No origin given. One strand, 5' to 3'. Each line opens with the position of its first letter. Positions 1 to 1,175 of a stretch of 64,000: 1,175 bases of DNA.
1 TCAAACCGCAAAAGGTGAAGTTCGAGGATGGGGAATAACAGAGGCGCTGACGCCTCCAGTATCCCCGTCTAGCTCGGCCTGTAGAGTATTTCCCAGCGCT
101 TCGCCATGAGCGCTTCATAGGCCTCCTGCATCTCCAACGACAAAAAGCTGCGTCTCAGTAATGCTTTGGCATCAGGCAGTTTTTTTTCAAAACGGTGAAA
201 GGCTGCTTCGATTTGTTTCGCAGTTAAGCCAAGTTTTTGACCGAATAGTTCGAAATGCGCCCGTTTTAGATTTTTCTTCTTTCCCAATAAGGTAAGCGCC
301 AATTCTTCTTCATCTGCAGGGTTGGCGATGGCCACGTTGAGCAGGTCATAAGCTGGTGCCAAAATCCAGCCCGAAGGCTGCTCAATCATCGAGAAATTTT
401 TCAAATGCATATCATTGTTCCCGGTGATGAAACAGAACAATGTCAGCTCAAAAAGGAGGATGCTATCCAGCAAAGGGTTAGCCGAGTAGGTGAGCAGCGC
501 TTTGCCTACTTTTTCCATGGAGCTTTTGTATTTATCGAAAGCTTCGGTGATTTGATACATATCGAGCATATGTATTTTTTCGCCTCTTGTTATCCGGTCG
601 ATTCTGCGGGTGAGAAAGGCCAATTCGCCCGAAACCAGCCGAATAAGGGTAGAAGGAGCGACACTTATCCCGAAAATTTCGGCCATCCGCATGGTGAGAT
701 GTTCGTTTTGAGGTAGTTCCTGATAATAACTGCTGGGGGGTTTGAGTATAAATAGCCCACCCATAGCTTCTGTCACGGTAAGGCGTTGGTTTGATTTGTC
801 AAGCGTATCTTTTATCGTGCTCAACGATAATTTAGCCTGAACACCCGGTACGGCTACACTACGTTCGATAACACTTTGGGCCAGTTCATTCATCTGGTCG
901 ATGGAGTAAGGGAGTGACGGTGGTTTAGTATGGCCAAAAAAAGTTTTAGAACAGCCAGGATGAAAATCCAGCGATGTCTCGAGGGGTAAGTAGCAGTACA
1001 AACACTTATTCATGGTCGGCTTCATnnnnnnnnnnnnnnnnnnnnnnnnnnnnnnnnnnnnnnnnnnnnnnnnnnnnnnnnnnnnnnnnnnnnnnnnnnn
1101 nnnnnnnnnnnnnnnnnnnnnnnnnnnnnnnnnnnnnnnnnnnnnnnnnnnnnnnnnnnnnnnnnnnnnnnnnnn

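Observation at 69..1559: Tripartite split-HipA (HipBST-type) toxin-antitoxin module in a Bacteroidetes chromosome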

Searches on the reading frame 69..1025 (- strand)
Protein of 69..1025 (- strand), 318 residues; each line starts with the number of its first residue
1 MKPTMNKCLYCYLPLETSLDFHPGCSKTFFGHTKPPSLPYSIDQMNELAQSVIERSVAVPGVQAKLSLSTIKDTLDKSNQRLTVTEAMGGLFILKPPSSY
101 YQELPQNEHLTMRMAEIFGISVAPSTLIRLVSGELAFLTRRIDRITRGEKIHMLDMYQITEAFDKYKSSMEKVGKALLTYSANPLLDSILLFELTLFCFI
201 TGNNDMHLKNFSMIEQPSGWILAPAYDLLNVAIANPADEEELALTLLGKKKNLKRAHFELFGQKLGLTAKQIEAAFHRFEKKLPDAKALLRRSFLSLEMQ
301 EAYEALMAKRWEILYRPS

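Call 3: search_protein_families(library=pfam, proteins=[window:69-1025:-], max_evalue=0.01)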
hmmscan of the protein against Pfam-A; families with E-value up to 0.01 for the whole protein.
window:69-1025:- (318 aa): 1 family
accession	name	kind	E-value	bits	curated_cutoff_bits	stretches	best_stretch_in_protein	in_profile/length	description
PF07804.18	HipA_C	-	6.1e-41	140.9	30.5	1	59-285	3-211/213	HipA-like C-terminal domain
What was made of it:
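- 69..1013 (-): hipT: HipA_C-type Ser/Thr kinase toxin, 314 aa from the conserved ATG at 1013. An upstream in-frame ATG at 1025 would give 318 aa. Pfam HipA_C E 6e-41 (call 3).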

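Call 4: search_protein_families(library=ncbifam, proteins=[window:69-1025:-], max_evalue=0.01)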
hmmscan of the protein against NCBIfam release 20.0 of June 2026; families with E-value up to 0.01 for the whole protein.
window:69-1025:- (318 aa): 1 family
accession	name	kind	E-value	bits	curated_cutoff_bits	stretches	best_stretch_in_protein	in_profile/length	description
NF007297.0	PRK09775.1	equivalog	1.9e-08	33.5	401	1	101-243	242-383/446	type II toxin-antitoxin system HipA family toxin YjjJ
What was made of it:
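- Checked: Domain assignments (calls 3, 4):
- Domains: calls 3, 4.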

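Call 5: search_solved_structures(query=window:69-1025:-, max_evalue=0.01, show_alignments=3)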
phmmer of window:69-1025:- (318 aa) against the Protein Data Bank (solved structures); distinct sequences matched with E-value up to 0.01: 9.
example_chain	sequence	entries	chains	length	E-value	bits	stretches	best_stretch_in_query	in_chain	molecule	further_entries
8ezr_B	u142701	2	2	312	3.9e-47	163.9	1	43-311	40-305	HipT(Lp)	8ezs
7vkb_A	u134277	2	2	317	4.4e-47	163.8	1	43-311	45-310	HipA_C domain-containing protein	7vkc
7wcf_A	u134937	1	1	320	1.7e-46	161.8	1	43-311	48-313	HipA_C domain-containing protein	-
7ab3_C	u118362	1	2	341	9.7e-16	60.9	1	54-251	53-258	HipA_C domain-containing protein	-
7ab4_C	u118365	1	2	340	1.9e-15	59.9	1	55-251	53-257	HipA_C domain-containing protein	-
7ab5_C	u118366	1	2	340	1.2e-14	57.2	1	56-251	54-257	HipA_C domain-containing protein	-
4pu5_A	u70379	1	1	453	1.7e-08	37.1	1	182-290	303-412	Toxin-antitoxin system toxin HipA family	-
4pu3_A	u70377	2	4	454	1.7e-08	37.1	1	182-290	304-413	Toxin-antitoxin system toxin HipA family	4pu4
2wiu_A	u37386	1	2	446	0.003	19.9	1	104-231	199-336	PROTEIN HIPA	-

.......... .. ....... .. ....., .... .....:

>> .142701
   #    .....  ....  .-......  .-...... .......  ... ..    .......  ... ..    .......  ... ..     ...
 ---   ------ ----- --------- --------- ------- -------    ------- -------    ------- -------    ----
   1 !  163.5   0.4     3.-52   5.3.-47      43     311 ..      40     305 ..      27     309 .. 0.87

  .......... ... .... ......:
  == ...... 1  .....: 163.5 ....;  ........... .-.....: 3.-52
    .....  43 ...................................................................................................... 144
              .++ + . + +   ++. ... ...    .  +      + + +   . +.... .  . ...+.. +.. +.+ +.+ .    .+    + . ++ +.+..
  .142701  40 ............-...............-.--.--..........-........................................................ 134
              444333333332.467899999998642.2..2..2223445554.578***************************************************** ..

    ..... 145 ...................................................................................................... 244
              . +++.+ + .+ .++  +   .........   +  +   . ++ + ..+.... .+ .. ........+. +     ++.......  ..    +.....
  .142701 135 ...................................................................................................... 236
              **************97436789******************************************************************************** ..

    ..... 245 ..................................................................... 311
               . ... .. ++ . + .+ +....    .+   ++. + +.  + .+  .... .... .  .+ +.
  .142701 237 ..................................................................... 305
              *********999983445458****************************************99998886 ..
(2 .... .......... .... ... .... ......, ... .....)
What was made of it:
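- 69..1013 (-): Legionella HipT 8ezr/7vkb E 4e-47, against E. coli HipT 1e-15 and HipA 3e-3 (call 5).
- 831..860 (-): Gly-rich (P-) loop S52-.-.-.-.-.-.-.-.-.61. The two canonical autophosphorylation positions (-3 and -1 from the Gly) are Ala and Pro. Ser52 at -5 is conserved. Legionella Ser54 aligns with the Ala (call 5).
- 396..422 (-): Catalytic loop G198-N-N-D201-M-H-L-K-N206. The loop aligns with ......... of Legionella HipT (call 5).
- On HipBST tripartite toxin-antitoxin family: E-values are 4e-47 and 1e-15 for the two HipTs against 1.7e-8 and 3e-3 for HipAs (call 5).
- Sequence closeness: Legionella HipT 4e-47, E. coli HipT 1e-15, HipA 3e-3 (call 5).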

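Call 16: find_homologous_proteins(query=window:69-1025:-, max_evalue=1e-10)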
Query window:69-1025:- (318 aa): 7997 proteins with E <= 1e-10 among 8000 candidates; the best 120 are listed.
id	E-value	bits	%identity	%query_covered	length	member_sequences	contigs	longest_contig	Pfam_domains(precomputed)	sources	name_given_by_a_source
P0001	2.7e-205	698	100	99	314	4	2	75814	PF07804.19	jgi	-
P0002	1.7e-162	558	81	98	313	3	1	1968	PF07804.19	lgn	-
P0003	4.2e-133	461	67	97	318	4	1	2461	PF07804.19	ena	-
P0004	2.2e-131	455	67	97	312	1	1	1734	PF07804.19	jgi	jgi:serine/threonine-protein kinase HipA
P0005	2.9e-131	455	67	97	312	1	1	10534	PF07804.19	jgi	jgi:serine/threonine-protein kinase HipA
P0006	5.5e-131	454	66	97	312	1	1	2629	PF07804.19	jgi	jgi:serine/threonine-protein kinase HipA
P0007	1.4e-130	453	66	98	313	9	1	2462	PF07804.19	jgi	jgi:serine/threonine-protein kinase HipA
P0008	1.5e-130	453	66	96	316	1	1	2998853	PF07804.19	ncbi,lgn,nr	ncbi:MAG: HipA domain-containing protein [Saprospiraceae bacterium]|nr:HipA domain-containing protei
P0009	1.9e-130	452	66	97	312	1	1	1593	PF07804.19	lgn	-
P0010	2.6e-130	452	65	98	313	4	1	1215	PF07804.19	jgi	jgi:serine/threonine-protein kinase HipA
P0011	1.3e-129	450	65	97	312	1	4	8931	PF07804.19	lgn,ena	-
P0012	2.1e-129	449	66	97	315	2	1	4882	PF07804.19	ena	-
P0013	2.4e-129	449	64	97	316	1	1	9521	PF07804.19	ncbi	-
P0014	2.5e-129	449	65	98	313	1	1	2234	PF07804.19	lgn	-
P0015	5.0e-129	448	65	96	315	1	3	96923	PF07804.19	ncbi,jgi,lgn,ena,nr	ncbi:MAG: HipA domain-containing protein [Bacteroidetes bacterium]|nr:HipA domain-containing protein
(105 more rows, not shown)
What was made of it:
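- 69..1013 (-): P0001 is 100% identical and starts at MNKCLYC (call 16).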

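Call 21: search_solved_structures(query=A1, max_evalue=0.001, show_alignments=5)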
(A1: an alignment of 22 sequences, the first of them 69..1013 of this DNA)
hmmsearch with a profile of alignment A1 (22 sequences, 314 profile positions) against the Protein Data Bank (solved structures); distinct sequences matched with E-value up to 0.001: 16.
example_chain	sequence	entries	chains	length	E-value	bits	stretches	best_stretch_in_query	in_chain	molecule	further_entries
7vkb_A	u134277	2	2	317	4.4e-61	209.6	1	4-312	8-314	HipA_C domain-containing protein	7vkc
8ezr_B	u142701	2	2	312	5.1e-61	209.4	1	5-312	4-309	HipT(Lp)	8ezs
7wcf_A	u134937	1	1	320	2.7e-60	207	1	4-312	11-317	HipA_C domain-containing protein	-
7ab4_C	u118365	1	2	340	1.2e-23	86.6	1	31-307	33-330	HipA_C domain-containing protein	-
7ab3_C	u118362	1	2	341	1.2e-23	86.6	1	31-307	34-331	HipA_C domain-containing protein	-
7ab5_C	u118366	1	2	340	9e-23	83.8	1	31-307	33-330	HipA_C domain-containing protein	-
4pu5_A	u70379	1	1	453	1.3e-12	50.4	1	54-285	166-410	Toxin-antitoxin system toxin HipA family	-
4pu3_A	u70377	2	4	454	1.3e-12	50.4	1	54-285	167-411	Toxin-antitoxin system toxin HipA family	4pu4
2wiu_A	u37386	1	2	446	8.2e-08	34.6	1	100-292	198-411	PROTEIN HIPA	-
3tpd_A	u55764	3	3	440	2.5e-07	33.1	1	100-292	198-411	Serine/threonine-protein kinase HipA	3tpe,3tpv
4yg7_D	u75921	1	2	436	6e-07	31.8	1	100-292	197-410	Serine/threonine-protein kinase HipA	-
3fbr_A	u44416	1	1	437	6e-07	31.8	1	100-292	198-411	Serine/threonine-protein kinase toxin HipA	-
3dnt_A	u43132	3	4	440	6.1e-07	31.8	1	100-292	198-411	Protein hipA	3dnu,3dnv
5k98_A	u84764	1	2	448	6.4e-07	31.7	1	100-292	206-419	Serine/threonine-protein kinase HipA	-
3tpb_A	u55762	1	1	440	1.9e-06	30.2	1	100-292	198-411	Serine/threonine-protein kinase HipA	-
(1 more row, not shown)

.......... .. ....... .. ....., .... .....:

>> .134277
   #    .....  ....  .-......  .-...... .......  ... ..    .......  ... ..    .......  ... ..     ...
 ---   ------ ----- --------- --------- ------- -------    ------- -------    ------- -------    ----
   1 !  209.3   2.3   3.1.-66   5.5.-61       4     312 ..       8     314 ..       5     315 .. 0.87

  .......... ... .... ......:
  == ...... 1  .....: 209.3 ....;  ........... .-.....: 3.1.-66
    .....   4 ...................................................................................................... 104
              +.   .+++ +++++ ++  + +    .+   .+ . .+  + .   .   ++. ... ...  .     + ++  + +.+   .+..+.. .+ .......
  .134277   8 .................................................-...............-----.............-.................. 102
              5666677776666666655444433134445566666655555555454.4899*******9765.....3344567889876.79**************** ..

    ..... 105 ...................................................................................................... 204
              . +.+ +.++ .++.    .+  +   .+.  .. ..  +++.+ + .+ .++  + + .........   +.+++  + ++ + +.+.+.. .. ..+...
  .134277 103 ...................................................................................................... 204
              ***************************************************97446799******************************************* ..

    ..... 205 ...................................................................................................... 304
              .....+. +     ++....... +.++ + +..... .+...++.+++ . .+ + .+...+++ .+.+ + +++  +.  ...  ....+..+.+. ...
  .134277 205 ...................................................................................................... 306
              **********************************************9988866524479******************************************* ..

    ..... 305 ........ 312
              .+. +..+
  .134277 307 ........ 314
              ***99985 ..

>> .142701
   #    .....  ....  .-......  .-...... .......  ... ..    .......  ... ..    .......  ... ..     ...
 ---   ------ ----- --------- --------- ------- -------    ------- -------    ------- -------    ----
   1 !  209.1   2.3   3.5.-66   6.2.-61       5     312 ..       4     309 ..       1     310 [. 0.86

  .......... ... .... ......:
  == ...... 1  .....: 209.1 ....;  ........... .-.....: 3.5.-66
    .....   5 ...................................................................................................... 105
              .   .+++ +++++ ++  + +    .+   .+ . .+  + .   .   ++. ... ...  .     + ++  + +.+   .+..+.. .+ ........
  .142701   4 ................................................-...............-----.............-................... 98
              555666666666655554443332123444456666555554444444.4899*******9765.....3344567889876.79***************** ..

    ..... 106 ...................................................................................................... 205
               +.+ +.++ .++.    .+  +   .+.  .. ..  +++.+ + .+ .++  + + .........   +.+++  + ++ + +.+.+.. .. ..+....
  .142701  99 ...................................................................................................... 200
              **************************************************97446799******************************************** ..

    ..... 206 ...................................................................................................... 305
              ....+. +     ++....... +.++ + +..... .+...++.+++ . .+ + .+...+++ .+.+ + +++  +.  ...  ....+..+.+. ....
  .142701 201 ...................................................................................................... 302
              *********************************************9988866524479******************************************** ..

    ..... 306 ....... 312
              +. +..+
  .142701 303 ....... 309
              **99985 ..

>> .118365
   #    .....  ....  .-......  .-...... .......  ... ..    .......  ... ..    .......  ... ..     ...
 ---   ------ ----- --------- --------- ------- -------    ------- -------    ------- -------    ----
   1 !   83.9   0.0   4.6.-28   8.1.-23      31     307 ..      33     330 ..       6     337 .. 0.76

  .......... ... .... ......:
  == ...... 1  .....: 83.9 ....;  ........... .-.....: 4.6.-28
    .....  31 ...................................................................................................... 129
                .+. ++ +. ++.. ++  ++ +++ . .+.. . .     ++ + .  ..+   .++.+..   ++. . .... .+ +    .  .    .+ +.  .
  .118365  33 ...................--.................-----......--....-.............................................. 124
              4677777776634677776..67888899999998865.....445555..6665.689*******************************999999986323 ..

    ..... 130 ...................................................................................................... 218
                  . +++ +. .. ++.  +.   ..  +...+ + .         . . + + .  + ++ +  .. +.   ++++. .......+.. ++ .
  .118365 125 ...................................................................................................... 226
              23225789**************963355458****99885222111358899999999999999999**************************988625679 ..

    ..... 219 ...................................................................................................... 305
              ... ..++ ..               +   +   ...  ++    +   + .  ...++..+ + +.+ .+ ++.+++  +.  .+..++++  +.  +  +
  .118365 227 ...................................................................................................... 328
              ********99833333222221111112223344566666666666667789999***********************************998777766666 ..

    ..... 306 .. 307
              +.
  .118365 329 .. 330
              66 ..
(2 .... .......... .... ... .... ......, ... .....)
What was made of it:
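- By profile: 4e-61, 1e-23 and 8e-8 (call 21).
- Tried and rejected: A profile search was needed to align the Legionella HipT N-terminus (call 21).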

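Call 22: find_encoding_contigs(protein=P0001, flank=10000, max_places=6)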
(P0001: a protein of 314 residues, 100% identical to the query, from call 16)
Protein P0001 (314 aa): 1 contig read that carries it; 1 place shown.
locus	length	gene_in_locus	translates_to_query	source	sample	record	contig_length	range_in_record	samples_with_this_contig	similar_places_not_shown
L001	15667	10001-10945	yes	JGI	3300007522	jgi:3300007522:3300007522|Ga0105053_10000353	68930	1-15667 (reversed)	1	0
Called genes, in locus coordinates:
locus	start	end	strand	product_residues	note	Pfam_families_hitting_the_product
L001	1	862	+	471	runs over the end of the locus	PF13727:CoA_binding_3, PF02397:Bac_transf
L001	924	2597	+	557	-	PF01019:G_glu_transpept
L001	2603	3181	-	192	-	PF08712:Nfu_N, PF01106:NifU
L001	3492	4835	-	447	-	PF00289:Biotin_carb_N, PF02222:ATP-grasp, PF02786:CPSase_L_D2, PF07478:Dala_Dala_lig_C, PF02785:Biotin_carb_C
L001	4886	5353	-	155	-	PF00364:Biotin_lipoyl, PF25984:BSH_YknX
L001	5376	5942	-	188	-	PF08207:EFP_N, PF01132:EFP, PF09285:Elong-fact-P_C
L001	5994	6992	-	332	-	PF00108:Thiolase_N (weak), PF08545:ACP_syn_III, PF08541:ACP_syn_III_C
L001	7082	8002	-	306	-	PF02504:FA_synthesis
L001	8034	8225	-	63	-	PF01783:Ribosomal_L32p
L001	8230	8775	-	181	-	PF02620:YceD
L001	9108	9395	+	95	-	-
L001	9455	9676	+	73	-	PF13560:HTH_31 (weak), PF12844:HTH_19 (faint), PF01381:HTH_3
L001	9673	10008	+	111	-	PF13657:Couple_hipA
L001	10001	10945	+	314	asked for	PF07804:HipA_C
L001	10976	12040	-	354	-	PF04166:PdxA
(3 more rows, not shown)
